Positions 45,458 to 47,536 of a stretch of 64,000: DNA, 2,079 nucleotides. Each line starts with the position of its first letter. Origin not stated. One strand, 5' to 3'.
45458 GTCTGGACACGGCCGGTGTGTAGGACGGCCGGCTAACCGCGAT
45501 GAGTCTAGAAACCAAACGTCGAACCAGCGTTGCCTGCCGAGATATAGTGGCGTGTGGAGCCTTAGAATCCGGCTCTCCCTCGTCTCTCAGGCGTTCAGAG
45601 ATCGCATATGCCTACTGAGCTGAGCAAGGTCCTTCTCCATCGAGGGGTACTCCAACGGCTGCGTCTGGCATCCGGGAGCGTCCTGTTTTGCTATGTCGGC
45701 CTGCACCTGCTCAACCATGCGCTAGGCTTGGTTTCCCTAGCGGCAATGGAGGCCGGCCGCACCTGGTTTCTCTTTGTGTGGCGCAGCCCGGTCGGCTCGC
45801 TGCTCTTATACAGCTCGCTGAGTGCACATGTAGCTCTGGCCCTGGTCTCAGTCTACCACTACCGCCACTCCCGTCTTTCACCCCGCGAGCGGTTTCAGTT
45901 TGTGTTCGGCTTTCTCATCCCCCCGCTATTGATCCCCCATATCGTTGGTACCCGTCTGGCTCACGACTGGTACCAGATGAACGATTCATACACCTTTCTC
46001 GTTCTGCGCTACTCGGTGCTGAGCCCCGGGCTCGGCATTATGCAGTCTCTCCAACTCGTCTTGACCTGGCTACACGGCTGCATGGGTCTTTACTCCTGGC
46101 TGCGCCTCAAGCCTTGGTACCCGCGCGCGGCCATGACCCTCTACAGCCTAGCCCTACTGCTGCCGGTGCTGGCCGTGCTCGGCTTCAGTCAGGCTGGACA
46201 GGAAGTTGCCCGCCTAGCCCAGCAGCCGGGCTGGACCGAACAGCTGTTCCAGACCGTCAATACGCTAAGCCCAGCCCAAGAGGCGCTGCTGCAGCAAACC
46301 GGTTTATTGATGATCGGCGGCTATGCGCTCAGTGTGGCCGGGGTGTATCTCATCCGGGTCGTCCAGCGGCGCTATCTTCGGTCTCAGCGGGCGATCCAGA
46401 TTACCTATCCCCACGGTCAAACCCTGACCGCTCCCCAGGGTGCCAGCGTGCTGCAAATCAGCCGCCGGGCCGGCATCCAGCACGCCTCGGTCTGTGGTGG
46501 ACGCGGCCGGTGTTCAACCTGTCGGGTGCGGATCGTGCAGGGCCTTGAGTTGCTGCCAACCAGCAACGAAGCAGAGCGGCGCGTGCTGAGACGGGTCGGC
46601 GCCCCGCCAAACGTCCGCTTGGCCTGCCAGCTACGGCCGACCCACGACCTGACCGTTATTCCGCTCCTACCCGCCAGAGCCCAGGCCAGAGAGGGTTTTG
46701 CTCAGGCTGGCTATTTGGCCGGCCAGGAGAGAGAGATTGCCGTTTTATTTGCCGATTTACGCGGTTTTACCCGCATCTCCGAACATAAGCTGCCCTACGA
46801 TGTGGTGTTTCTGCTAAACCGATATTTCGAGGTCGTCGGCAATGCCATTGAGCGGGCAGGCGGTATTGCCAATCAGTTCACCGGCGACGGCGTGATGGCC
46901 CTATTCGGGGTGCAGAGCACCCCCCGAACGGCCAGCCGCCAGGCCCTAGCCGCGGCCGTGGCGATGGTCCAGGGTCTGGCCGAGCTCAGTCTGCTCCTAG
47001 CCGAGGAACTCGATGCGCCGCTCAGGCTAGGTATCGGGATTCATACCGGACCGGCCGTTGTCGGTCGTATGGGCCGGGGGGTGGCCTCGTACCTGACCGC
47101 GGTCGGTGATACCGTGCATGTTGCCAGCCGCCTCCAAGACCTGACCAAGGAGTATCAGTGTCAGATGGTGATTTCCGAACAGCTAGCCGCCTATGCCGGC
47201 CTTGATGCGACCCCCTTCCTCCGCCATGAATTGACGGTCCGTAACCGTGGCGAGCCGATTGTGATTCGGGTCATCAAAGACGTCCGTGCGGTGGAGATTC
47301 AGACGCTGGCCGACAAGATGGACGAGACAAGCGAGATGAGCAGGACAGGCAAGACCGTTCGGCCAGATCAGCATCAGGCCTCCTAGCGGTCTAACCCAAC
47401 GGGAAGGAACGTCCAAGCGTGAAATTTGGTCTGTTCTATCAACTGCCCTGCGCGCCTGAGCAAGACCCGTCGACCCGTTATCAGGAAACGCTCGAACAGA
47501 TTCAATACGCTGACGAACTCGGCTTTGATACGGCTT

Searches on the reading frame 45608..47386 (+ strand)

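Call 70: search_protein_families(library=padloc, proteins=[window:45608-47386:+], max_evalue=0.00001)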
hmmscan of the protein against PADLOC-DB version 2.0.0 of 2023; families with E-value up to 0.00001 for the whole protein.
window:45608-47386:+ (592 aa): 9 families
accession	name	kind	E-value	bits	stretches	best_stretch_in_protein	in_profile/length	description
PDLC00734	PycC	-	3e-22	77.3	1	372-525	185-339/374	Pycsar cyclase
PDLC02367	PycC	-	4.3e-16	57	1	374-525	41-187/226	-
PDLC00766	PycC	-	9.8e-11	39.5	1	376-525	43-190/232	Pycsar cyclase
PDLC02370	PycC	-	1.2e-09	36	1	377-534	82-242/340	-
PDLC02366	PycC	-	1.2e-09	35.7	1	376-519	277-424/486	-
PDLC00765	PycC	-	5.8e-08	30.2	1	374-519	255-403/477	Pycsar cyclase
PDLC02369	PycC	-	2e-06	25.6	1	376-526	46-187/248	-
PDLC02368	PycC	-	5.5e-06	24.2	1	369-526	37-196/234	-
PDLC00764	PycC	-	8.9e-06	22.9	0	377-514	95-239/449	Pycsar cyclase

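Call 78: search_protein_families(library=pfam, proteins=[window:45608-47386:+], max_evalue=0.00001)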
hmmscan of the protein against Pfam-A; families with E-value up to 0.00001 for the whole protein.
window:45608-47386:+ (592 aa): 2 families
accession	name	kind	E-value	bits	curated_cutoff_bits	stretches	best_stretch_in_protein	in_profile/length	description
PF00211.25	Guanylate_cyc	-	5.6e-15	55.8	21.9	1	374-521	6-148/183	Adenylate and Guanylate cyclase catalytic domain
PF00111.32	Fer2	-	3.6e-10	40.1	21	1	268-345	5-77/77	2Fe-2S iron-sulfur cluster binding domain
